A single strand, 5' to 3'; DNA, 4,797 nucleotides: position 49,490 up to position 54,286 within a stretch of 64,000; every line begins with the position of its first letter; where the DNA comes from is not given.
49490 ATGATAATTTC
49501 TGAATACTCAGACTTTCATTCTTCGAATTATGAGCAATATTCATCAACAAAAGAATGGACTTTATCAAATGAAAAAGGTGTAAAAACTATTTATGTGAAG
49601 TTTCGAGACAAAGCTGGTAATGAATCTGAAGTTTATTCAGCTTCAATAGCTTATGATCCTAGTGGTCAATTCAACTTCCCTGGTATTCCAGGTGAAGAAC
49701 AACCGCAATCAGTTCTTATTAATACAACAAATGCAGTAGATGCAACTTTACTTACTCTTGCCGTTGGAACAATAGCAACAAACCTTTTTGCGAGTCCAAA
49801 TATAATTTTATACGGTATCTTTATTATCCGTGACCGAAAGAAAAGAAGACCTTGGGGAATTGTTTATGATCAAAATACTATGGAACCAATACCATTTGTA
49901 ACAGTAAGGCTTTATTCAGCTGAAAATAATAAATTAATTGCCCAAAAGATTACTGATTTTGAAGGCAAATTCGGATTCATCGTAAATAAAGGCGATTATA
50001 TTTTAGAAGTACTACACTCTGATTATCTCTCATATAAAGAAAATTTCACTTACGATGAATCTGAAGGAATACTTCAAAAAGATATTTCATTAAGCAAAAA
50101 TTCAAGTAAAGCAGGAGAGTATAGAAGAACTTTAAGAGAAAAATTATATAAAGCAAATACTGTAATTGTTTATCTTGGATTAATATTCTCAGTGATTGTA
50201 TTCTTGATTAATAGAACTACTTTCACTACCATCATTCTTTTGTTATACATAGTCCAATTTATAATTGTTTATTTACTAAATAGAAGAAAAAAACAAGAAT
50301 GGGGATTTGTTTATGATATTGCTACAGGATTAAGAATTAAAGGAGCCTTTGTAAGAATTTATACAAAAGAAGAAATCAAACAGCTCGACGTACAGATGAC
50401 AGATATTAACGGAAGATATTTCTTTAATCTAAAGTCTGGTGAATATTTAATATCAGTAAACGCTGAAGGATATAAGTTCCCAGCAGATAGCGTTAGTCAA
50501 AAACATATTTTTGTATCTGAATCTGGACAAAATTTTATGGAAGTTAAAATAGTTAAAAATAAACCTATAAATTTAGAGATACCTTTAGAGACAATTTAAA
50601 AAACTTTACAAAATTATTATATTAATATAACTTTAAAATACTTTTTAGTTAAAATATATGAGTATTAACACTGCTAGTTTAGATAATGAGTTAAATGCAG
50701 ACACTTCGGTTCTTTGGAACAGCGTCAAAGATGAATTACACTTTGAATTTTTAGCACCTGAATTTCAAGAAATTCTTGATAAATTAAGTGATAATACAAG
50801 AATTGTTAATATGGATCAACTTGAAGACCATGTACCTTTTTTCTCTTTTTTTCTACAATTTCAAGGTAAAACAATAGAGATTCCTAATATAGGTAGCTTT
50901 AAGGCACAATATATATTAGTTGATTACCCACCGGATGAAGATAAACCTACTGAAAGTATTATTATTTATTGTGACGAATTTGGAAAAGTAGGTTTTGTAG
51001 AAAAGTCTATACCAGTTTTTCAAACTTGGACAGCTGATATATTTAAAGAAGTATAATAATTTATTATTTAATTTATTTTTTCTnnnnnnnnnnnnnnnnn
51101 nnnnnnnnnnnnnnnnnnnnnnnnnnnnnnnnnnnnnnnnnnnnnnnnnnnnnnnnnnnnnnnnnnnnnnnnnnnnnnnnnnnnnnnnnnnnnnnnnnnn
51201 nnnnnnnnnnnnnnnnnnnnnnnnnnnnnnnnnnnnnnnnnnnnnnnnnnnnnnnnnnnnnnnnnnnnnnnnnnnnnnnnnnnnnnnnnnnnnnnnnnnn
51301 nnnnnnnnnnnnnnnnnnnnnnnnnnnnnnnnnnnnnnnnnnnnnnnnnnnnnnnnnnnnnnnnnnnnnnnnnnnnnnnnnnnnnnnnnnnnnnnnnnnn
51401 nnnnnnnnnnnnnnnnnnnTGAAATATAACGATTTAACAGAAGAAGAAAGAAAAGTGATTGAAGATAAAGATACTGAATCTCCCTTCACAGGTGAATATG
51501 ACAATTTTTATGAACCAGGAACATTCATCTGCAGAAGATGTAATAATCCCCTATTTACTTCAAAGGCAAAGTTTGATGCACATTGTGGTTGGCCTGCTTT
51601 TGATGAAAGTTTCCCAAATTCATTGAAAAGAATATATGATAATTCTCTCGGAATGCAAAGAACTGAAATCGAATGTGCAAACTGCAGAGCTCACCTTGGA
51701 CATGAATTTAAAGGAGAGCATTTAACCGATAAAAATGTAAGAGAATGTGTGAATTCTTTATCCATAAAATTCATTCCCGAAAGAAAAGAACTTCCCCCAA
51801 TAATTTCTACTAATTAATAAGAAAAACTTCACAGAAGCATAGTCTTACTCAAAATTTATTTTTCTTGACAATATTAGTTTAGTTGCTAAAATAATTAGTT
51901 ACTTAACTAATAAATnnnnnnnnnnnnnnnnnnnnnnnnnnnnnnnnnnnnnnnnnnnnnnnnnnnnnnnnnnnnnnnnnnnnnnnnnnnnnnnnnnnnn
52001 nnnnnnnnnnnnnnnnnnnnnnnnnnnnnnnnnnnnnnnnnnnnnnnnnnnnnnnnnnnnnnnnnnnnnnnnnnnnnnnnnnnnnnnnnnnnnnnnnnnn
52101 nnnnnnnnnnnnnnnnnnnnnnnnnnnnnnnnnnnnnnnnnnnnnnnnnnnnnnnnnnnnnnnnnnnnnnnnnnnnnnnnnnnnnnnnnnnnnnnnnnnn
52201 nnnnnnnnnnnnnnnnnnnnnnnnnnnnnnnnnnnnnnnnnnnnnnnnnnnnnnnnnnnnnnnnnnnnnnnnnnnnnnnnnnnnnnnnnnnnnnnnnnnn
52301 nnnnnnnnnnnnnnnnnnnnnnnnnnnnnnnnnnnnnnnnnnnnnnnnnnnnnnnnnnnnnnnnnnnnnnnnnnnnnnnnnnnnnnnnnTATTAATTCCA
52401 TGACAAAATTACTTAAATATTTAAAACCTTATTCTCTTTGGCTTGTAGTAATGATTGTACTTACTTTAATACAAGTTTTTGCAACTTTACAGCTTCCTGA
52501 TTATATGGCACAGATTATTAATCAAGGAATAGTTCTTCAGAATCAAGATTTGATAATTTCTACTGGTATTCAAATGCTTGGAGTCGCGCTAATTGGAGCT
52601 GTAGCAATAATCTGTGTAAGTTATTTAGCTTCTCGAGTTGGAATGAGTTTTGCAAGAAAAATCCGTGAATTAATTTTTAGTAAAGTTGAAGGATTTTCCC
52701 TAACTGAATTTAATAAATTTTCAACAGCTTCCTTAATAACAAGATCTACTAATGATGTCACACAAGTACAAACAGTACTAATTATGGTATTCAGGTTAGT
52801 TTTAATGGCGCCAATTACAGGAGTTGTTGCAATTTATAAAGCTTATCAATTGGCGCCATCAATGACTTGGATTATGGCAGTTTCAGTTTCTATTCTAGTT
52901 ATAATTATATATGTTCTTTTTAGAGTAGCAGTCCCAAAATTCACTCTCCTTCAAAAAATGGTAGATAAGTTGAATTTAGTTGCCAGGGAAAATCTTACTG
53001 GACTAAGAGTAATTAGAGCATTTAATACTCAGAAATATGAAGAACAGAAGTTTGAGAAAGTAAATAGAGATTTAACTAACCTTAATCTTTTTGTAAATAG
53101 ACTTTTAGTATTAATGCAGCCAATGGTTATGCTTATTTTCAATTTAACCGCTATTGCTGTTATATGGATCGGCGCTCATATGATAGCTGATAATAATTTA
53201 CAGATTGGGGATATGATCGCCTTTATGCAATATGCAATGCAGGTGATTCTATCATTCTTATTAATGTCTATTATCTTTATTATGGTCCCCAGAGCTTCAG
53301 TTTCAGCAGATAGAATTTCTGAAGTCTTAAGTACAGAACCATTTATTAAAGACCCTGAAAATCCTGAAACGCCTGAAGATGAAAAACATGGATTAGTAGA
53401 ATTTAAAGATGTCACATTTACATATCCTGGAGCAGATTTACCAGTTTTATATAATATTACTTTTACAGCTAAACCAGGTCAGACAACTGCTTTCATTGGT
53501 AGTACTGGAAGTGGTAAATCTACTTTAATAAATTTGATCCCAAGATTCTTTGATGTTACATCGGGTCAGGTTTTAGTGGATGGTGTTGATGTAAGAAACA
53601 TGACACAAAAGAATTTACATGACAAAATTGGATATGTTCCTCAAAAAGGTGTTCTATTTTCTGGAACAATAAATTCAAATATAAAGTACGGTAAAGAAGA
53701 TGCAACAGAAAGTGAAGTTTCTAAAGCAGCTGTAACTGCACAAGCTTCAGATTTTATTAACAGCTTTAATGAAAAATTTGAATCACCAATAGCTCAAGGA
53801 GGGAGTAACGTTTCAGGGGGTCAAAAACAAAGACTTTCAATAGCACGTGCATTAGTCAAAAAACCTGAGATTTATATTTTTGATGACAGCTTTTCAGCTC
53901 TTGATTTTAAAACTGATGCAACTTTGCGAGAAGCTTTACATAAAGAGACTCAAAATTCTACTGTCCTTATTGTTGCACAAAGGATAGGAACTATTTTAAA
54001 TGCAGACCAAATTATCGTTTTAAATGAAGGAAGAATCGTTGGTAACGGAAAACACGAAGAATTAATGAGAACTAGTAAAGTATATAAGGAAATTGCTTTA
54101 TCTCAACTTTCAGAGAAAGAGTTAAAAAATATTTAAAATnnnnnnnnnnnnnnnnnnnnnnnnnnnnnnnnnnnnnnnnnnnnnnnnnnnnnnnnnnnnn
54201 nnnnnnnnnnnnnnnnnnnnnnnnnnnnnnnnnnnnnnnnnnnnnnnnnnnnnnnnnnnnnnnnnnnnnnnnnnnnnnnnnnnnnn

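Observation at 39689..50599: Giant 3636-aa surface-type protein whose N-terminus is a CheY-like receiver domain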

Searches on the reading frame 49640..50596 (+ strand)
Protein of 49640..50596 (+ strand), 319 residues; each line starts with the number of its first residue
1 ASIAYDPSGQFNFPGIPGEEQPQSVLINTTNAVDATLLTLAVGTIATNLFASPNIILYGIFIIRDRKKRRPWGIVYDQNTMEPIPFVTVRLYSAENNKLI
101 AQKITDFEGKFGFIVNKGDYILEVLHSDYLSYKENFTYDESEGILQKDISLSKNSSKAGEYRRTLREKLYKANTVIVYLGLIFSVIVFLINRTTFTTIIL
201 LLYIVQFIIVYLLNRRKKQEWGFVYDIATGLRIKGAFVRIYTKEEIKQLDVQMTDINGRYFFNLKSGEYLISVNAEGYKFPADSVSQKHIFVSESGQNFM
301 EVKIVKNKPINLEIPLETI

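Call 20: find_homologous_proteins(query=window:49640-50596:+, max_evalue=0.001)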
Query window:49640-50596:+: 1253 candidates shared short words with the query, none scored E <= 0.001.

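Call 62: search_solved_structures(query=window:49640-50596:+, max_evalue=1)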
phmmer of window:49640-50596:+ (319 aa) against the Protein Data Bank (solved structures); distinct sequences matched with E-value up to 1: 0.

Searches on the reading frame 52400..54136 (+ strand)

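Call 9: search_protein_families(library=pfam, proteins=[window:52400-54136:+], max_evalue=0.01)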
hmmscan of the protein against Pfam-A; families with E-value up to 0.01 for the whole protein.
window:52400-54136:+ (578 aa): 6 families
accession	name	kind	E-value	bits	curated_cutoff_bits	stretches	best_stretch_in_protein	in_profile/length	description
PF00664.28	ABC_membrane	-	2.2e-35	123.1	28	1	16-284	2-272/274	ABC transporter transmembrane region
PF00005.33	ABC_tran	-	2.8e-30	106.1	25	1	351-498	2-136/137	ABC transporter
PF02463.25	SMC_N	-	2.3e-06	27.6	40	1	362-540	26-210/220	RecF/RecN/SMC N terminal domain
PF03193.22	RsgA_GTPase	-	0.0019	18.5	30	1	360-380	106-126/174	RsgA GTPase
PF13555.12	AAA_29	-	0.002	18.3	27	1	358-377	20-39/61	P-loop containing region of AAA domain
PF13175.12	AAA_15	-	0.0079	16.3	32.1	0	362-410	25-79/374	AAA ATPase domain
